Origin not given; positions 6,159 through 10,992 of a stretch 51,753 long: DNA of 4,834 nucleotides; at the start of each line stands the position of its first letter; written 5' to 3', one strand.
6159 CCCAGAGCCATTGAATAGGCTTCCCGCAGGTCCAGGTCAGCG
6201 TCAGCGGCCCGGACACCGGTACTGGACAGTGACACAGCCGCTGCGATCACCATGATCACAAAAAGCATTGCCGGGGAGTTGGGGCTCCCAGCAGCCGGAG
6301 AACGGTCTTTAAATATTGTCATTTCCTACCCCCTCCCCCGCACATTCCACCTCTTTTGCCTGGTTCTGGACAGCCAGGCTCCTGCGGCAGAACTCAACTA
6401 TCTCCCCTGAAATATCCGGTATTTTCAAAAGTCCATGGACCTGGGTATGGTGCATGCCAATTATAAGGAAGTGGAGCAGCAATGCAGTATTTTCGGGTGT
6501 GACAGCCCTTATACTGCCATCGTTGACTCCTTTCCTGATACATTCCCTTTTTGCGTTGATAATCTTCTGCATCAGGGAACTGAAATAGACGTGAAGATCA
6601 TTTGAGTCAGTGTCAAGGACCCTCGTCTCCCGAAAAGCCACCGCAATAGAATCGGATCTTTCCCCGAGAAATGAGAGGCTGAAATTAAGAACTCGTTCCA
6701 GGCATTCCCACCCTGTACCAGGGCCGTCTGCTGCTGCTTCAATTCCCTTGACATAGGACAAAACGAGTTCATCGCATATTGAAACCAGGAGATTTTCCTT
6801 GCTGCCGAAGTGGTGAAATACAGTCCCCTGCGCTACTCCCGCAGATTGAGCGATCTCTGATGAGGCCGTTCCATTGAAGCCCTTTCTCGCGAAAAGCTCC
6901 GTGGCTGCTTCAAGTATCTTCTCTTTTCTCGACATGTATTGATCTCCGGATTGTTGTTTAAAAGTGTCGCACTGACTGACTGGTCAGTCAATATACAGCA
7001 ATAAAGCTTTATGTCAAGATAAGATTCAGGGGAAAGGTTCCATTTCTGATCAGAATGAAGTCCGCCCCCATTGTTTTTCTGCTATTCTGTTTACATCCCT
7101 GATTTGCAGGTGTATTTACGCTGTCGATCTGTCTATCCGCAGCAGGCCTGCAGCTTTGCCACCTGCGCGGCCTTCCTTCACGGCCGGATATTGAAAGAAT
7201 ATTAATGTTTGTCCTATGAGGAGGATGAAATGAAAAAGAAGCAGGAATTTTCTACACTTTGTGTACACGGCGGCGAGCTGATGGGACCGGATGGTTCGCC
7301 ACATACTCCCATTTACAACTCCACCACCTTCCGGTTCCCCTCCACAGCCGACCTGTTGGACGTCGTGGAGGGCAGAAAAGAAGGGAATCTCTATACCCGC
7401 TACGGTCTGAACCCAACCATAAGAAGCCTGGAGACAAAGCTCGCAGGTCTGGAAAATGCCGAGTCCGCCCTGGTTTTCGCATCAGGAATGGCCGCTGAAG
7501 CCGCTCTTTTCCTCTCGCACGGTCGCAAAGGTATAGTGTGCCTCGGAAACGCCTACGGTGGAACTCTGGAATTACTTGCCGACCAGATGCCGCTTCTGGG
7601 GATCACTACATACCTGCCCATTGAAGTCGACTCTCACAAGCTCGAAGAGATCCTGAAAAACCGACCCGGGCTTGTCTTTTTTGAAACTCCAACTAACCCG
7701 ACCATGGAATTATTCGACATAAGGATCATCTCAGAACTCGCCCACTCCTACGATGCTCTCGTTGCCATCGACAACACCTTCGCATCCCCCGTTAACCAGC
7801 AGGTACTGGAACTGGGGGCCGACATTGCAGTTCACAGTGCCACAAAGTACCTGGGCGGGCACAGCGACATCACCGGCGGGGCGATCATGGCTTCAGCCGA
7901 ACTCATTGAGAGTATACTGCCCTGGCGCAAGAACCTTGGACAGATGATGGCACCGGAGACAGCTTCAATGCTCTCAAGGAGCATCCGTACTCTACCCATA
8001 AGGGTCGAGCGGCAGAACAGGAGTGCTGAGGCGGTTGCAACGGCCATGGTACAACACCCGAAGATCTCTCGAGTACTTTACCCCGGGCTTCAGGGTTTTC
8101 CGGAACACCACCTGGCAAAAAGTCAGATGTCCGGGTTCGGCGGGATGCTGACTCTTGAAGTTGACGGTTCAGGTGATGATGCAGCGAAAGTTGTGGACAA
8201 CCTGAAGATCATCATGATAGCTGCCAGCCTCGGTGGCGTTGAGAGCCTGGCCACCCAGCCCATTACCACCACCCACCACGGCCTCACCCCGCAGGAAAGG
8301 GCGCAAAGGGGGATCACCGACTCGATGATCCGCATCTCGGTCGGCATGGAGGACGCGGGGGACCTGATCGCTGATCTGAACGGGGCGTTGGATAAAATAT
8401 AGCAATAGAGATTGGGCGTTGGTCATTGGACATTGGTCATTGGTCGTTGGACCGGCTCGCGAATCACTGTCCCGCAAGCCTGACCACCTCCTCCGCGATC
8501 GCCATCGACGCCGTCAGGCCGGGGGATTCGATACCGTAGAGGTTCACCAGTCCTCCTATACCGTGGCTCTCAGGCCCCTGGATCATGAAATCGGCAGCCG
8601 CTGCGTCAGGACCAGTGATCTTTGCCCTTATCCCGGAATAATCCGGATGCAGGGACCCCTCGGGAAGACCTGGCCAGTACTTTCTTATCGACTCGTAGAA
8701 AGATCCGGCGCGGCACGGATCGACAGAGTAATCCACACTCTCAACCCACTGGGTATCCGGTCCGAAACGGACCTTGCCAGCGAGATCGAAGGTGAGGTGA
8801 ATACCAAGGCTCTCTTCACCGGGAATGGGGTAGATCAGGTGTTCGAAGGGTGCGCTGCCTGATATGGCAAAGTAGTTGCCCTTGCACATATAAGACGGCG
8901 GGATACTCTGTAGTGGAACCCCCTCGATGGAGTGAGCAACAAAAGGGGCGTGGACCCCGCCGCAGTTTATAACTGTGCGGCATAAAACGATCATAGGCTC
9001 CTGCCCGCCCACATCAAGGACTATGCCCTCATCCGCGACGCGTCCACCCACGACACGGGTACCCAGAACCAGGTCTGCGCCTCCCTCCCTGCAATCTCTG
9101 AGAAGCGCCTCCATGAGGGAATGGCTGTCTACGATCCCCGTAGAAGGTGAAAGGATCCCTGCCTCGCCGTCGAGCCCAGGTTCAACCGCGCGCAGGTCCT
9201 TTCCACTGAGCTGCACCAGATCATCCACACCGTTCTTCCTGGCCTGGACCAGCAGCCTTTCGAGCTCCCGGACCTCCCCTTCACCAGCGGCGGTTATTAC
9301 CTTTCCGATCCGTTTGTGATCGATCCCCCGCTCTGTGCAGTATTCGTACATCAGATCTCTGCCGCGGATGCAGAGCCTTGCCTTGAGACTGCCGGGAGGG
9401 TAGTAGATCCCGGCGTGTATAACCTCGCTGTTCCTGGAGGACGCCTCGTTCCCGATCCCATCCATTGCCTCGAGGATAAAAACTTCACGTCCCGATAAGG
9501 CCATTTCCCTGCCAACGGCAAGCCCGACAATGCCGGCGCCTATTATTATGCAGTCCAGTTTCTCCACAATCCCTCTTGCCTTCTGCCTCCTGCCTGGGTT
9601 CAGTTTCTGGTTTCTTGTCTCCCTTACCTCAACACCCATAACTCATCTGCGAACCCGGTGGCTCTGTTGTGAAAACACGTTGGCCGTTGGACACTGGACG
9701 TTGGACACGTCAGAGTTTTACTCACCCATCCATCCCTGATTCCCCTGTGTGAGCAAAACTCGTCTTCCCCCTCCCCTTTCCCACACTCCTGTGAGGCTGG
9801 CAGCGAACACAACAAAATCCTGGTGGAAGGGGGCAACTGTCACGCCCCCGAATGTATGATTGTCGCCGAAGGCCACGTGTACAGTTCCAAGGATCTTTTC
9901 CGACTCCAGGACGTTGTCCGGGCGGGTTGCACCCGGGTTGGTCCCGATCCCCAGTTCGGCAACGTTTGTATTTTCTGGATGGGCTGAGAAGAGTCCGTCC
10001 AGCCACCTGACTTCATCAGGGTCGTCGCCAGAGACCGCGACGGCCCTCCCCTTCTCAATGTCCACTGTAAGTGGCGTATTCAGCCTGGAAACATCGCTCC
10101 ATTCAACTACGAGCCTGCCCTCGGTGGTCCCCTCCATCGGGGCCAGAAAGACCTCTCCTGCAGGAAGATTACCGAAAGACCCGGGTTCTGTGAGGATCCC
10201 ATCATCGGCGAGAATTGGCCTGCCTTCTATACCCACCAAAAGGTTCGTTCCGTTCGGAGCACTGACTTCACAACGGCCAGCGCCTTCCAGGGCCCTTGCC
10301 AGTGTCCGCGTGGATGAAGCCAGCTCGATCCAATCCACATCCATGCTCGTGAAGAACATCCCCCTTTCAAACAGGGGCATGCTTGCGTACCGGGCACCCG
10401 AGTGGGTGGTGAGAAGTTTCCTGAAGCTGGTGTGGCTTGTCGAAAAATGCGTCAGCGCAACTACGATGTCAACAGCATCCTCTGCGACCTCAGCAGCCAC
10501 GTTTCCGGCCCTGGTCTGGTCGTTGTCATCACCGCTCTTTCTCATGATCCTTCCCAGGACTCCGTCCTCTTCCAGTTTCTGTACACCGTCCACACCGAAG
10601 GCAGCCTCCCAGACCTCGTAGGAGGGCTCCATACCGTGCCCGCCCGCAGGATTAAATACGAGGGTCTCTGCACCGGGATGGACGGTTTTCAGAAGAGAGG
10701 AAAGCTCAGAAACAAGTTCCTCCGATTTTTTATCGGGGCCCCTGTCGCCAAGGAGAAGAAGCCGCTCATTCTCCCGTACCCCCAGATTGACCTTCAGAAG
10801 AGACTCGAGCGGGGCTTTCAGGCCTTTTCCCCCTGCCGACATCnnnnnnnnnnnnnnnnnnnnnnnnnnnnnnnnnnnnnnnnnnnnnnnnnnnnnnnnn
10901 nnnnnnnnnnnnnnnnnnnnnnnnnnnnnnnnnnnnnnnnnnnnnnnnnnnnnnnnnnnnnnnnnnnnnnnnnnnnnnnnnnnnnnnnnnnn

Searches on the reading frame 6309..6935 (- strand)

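Call 20: search_protein_families(library=pfam, proteins=[window:6309-6935:-], max_evalue=0.0001)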
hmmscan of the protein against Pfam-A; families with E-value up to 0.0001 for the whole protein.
window:6309-6935:- (208 aa): 1 family
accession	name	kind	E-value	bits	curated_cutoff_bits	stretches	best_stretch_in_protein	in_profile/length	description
PF00440.29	TetR_N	-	3.5e-18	65.6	24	1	7-51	1-45/47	Bacterial regulatory proteins, tetR family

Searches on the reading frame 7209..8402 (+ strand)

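Call 20: search_protein_families(library=pfam, proteins=[window:7209-8402:+], max_evalue=0.0001)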
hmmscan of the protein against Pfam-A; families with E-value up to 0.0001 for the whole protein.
window:7209-8402:+ (397 aa): 4 families
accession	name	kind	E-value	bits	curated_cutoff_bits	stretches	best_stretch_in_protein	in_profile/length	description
PF01053.26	Cys_Met_Meta_PP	-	2.4e-116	388.9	27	1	16-394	2-380/381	Cys/Met metabolism PLP-dependent enzyme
PF00266.25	Aminotran_5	-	9e-06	25.3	21.5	1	140-248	127-232/371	Aminotransferase class-V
PF01212.27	Beta_elim_lyase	-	3.2e-05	23.8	27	0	65-283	28-268/288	Beta-eliminating lyase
PF00155.27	Aminotran_1_2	-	3.8e-05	23.5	19.7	1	60-242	33-247/361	Aminotransferase class I and II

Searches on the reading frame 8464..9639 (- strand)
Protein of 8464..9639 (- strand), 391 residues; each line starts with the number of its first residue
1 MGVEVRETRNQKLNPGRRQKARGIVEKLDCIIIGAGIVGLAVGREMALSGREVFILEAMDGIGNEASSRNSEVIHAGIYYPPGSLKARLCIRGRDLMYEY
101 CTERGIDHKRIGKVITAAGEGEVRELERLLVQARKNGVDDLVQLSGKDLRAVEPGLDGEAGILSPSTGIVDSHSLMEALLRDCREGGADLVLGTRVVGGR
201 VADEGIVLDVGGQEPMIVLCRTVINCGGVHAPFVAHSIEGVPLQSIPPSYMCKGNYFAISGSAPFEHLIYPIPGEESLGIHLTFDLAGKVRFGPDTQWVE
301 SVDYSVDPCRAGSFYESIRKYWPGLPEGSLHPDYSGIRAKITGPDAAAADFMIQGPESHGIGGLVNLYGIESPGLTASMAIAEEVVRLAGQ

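Call 20: search_protein_families(library=pfam, proteins=[window:8464-9639:-], max_evalue=0.0001)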
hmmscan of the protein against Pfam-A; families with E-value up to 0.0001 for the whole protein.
window:8464-9639:- (391 aa): 2 families
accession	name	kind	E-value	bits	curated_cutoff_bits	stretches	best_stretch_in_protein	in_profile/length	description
PF01266.30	DAO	-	7.8e-59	200.4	27.9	1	29-387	1-352/353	FAD dependent oxidoreductase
PF13450.12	NAD_binding_8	-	4.1e-05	24.2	21.9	0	32-70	1-39/68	NAD(P)-binding Rossmann-like domain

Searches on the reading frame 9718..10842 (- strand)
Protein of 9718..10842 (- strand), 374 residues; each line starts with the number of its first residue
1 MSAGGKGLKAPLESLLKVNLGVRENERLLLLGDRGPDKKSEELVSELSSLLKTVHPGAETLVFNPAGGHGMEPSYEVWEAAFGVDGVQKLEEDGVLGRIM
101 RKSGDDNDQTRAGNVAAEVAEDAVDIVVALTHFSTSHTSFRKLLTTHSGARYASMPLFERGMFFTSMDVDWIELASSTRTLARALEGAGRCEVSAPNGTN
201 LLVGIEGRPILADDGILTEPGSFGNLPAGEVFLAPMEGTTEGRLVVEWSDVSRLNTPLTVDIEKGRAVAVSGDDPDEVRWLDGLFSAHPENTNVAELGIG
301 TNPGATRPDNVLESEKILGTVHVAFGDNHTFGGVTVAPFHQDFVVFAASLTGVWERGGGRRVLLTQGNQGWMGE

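Call 20: search_protein_families(library=pfam, proteins=[window:9718-10842:-], max_evalue=0.0001)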
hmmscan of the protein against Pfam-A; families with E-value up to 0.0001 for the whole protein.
window:9718-10842:- (374 aa): 1 family
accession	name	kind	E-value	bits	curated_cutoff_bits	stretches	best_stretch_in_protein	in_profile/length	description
PF02073.20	Peptidase_M29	-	3.4e-05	23.3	27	1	171-328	185-349/406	Thermophilic metalloprotease (M29)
